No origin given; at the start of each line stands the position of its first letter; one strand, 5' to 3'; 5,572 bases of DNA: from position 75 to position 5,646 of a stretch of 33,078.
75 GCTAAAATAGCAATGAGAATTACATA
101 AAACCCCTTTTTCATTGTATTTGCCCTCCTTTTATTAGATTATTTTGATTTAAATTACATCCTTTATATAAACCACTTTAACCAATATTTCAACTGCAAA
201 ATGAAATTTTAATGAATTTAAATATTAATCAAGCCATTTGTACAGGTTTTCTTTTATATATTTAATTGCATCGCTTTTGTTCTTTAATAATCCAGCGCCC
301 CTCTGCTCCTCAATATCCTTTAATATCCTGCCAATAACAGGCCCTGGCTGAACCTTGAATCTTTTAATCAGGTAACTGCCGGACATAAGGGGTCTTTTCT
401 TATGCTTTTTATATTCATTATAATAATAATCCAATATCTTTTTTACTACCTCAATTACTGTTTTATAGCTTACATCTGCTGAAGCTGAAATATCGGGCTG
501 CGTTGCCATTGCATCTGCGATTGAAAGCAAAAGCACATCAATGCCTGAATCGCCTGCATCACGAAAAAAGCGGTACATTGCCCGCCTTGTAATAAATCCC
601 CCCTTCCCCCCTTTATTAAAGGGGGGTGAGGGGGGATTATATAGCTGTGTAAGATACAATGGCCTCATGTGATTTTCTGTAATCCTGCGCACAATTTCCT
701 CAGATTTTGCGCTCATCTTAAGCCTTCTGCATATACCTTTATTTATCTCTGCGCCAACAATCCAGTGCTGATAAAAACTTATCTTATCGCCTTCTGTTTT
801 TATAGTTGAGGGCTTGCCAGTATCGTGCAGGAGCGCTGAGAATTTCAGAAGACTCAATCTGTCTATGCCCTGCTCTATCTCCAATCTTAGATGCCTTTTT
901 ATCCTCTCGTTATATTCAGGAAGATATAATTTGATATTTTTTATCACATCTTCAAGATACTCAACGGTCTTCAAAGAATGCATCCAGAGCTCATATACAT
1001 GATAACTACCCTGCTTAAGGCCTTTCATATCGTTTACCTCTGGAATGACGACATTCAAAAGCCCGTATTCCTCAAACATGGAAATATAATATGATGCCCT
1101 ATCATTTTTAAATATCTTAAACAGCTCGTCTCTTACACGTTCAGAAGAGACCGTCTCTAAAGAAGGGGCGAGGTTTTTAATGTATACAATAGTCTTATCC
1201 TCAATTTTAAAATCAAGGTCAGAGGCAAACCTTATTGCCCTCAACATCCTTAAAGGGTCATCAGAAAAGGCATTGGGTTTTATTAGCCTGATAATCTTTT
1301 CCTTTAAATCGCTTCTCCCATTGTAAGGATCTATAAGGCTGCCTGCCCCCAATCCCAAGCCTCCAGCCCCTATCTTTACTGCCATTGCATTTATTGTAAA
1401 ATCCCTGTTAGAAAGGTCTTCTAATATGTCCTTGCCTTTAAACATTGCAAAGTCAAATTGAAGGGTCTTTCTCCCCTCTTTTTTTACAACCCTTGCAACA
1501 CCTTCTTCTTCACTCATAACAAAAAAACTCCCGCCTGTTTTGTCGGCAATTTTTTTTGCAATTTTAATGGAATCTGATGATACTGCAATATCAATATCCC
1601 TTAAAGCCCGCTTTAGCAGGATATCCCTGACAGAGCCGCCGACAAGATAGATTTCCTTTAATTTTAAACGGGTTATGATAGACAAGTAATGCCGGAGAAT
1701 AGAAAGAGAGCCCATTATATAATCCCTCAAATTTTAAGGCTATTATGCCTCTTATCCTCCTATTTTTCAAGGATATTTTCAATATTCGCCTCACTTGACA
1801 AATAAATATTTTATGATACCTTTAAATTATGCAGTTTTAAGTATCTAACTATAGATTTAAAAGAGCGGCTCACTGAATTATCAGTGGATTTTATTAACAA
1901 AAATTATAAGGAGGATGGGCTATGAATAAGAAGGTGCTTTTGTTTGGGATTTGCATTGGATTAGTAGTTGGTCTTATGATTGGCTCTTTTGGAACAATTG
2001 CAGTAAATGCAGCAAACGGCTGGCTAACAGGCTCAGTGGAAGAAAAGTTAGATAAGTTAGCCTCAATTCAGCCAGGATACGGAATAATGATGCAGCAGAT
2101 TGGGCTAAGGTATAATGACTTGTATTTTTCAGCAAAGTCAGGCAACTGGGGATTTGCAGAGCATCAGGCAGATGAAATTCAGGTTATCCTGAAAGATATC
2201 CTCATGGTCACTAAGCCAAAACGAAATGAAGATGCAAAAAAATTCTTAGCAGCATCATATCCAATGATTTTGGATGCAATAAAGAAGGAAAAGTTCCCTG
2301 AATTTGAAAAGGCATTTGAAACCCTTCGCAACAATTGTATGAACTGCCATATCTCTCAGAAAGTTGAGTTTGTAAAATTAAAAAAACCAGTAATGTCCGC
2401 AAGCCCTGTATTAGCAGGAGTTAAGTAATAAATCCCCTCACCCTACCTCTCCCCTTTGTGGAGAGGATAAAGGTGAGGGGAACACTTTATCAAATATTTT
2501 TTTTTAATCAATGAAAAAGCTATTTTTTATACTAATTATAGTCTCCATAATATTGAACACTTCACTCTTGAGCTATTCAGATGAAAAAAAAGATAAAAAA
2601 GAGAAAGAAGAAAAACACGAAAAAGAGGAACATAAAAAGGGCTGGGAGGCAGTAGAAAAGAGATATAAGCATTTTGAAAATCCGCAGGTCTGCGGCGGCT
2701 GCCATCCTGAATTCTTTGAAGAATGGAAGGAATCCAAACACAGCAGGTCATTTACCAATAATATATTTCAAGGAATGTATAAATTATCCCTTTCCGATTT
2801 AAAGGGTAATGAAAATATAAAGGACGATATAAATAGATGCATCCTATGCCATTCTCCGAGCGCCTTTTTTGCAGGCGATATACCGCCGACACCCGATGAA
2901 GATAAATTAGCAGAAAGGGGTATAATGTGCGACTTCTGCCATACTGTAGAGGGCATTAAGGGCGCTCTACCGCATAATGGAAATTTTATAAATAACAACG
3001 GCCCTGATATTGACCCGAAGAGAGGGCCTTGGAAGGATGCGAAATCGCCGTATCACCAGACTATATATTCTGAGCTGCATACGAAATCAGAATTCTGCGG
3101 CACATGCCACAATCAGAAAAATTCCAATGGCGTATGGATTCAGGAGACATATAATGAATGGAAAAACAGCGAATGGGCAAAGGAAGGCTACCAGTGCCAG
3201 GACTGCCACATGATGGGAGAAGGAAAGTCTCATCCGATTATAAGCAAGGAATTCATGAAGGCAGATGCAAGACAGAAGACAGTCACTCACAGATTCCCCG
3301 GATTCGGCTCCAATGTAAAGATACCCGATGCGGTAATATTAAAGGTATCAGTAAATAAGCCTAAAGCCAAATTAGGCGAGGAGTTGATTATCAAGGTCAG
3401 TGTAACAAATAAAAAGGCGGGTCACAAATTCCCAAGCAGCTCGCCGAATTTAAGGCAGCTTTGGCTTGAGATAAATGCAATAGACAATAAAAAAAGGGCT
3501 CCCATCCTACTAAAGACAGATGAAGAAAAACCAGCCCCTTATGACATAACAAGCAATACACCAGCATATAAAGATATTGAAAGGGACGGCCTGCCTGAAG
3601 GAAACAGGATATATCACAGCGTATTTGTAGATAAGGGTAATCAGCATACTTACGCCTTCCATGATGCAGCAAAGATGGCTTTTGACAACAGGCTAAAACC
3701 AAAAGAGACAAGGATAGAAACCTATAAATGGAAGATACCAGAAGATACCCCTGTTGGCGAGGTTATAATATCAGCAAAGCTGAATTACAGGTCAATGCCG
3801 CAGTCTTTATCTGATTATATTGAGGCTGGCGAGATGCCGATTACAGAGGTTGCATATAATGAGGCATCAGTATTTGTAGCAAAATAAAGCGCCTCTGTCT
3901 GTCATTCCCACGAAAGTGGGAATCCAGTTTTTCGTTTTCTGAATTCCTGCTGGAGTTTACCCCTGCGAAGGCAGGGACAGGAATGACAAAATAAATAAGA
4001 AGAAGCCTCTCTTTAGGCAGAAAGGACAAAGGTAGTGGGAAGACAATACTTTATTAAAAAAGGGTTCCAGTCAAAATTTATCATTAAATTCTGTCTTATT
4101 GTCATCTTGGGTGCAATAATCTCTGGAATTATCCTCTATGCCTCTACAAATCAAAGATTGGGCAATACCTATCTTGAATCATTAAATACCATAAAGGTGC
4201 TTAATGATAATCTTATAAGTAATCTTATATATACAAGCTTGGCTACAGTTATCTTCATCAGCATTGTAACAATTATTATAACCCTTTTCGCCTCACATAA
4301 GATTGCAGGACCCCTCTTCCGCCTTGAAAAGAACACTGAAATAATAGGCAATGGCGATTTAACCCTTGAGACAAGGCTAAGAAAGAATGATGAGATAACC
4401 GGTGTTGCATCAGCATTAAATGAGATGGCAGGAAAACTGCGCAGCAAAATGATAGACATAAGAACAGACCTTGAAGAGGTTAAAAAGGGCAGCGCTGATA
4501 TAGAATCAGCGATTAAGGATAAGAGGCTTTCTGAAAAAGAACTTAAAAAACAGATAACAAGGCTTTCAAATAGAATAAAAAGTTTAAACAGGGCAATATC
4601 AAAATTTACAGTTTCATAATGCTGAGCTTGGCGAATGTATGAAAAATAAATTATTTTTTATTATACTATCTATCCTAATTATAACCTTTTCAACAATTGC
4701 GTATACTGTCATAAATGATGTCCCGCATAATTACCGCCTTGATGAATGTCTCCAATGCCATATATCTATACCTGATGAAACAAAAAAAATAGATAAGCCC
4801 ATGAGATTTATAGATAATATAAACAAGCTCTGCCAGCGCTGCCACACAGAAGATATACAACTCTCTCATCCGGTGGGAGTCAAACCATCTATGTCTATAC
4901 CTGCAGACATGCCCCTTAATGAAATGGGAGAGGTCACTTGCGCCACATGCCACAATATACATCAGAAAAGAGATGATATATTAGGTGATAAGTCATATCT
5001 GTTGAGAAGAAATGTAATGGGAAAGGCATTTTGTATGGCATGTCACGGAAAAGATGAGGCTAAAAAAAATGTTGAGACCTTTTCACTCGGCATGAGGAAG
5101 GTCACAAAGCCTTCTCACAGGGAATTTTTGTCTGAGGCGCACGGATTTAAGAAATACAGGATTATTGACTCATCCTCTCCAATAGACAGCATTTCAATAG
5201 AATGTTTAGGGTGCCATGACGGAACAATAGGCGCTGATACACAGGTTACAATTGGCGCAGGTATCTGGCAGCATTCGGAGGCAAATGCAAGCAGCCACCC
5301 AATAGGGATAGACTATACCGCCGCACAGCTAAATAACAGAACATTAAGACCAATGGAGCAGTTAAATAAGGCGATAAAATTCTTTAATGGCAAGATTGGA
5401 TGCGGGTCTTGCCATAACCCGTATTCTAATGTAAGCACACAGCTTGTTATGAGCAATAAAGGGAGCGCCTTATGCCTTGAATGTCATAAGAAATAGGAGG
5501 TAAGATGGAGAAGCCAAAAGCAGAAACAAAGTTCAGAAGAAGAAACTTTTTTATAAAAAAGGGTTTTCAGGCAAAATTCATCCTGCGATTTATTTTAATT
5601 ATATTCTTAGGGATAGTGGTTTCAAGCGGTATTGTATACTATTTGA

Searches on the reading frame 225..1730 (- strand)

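Call 49: search_protein_families(library=pfam, max_evalue=0.001, proteins=[window:225-1730:-])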
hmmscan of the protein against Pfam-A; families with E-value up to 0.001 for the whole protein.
window:225-1730:- (501 aa): 4 families
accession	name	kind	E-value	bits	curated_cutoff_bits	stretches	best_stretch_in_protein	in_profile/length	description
PF01743.26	PolyA_pol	-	5.9e-20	72.3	23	1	27-148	1-126/126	Poly A polymerase head domain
PF12627.12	PolyA_pol_RNAbd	-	5.4e-17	61.8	22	1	173-234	1-62/64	Probable RNA and SrmB- binding site of polymerase A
PF01966.28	HD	-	4.8e-07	30.5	22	1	267-407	20-112/116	HD domain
PF13735.12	tRNA_NucTran2_2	-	8.8e-07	29.4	27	1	432-489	87-145/149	tRNA nucleotidyltransferase domain 2 putative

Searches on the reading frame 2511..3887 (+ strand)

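Call 49: search_protein_families(library=pfam, max_evalue=0.001, proteins=[window:2511-3887:+])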
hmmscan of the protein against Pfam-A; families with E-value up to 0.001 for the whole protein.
window:2511-3887:+ (458 aa): 3 families
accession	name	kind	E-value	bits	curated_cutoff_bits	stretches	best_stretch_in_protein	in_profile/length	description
PF13435.11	Cytochrome_C554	-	9.9e-08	33.3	20.8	1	60-145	1-84/84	Cytochrome c554 and c-prime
PF14522.11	Cytochrome_C7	-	6.1e-06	26.4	24.8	0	52-145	6-67/67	Cytochrome c7 and related cytochrome c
PF14537.11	Cytochrom_c3_2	-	0.0004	21.2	25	0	190-235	23-66/79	Cytochrome c3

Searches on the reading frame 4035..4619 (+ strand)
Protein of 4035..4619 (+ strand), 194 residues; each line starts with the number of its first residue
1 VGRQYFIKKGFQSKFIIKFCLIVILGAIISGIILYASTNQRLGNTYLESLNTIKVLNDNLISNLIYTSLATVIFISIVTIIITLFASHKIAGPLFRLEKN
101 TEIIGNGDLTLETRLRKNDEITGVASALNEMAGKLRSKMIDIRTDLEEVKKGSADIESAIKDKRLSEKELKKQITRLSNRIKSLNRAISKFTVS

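Call 84: search_protein_families(library=pfam, max_evalue=0.001, proteins=[window:4035-4619:+])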
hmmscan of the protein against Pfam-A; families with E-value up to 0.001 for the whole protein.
window:4035-4619:+ (194 aa): 2 families
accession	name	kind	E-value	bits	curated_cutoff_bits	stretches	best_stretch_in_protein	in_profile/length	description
PF00672.30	HAMP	-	2.8e-07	31.2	25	1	86-136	2-52/53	HAMP domain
PF24073.1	DUF7365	-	0.00041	20.9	27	0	69-151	13-99/101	Coiled-coil region of unknown function (DUF7365)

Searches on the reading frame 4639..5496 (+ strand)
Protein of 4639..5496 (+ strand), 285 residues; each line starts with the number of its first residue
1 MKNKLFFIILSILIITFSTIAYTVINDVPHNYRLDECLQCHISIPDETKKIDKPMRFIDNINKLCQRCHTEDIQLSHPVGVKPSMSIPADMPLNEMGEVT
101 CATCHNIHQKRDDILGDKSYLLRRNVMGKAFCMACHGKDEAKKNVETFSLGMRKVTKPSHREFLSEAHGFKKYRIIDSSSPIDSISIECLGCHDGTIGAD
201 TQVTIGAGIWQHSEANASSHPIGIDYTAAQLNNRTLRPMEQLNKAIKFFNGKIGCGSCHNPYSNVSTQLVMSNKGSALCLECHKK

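Call 84: search_protein_families(library=pfam, max_evalue=0.001, proteins=[window:4639-5496:+])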
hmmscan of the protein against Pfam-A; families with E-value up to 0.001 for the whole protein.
window:4639-5496:+ (285 aa): 6 families
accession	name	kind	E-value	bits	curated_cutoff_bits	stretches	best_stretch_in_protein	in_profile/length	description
PF09699.15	Paired_CXXCH_1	-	1.1e-16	60.7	20.6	1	254-285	8-38/41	Doubled CXXCH motif (Paired_CXXCH_1)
PF14522.11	Cytochrome_C7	-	1e-10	41.7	24.8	0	35-106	14-67/67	Cytochrome c7 and related cytochrome c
PF14537.11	Cytochrom_c3_2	-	7.7e-09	36.3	25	1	35-136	7-78/79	Cytochrome c3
PF22113.1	Mtrc-MtrF_II-IV_dom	-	3e-07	30.6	30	1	28-109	75-167/176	Outer membrane cytochrome MtrC/MtrF-like, domains II/IV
PF02085.21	Cytochrom_CIII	-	1.7e-05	25.5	22.9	0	130-197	31-86/101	Class III cytochrome C family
PF22678.1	Cytochrom_c_NrfB-like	-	0.00018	22.3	27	0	37-116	1-76/89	Cytochrome c-type protein NrfB-like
